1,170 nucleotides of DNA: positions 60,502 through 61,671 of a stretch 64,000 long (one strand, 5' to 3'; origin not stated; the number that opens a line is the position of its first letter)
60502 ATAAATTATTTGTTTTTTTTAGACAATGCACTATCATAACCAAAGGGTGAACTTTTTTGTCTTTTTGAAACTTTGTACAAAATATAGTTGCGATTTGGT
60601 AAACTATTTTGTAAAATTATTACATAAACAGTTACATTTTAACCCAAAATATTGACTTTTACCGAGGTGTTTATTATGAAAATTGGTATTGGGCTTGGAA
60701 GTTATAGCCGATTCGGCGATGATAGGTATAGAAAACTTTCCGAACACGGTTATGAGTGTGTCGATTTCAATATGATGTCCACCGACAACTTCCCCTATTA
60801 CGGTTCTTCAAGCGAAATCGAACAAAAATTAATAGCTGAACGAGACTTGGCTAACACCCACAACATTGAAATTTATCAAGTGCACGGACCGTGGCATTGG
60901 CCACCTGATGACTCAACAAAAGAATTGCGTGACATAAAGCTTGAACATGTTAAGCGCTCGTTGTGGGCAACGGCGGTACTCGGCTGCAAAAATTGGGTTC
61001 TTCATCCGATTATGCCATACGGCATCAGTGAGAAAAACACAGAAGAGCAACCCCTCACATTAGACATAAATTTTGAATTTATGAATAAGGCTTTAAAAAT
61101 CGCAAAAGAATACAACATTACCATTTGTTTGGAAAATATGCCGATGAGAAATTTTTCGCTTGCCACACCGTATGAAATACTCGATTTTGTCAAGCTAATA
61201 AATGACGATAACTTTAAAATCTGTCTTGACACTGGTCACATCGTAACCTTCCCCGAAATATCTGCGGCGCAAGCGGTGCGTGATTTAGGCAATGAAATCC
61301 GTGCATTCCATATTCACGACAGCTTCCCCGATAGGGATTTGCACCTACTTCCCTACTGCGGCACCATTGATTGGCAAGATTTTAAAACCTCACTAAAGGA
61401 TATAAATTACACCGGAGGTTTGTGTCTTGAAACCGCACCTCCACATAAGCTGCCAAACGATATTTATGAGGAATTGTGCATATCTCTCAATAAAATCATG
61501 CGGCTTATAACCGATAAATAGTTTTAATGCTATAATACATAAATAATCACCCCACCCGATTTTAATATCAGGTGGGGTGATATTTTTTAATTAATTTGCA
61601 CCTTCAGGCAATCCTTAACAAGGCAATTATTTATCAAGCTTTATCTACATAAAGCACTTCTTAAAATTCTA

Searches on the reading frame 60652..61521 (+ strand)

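Call 51: search_protein_families(library=pfam, proteins=[window:60652-61521:+], max_evalue=0.001)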
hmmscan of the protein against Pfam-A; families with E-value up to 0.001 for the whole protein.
window:60652-61521:+ (289 aa): 1 family
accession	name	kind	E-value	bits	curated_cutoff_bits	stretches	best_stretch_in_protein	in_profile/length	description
PF01261.30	AP_endonuc_2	-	6.9e-35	121.4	31.1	1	27-270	2-237/249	Xylose isomerase-like TIM barrel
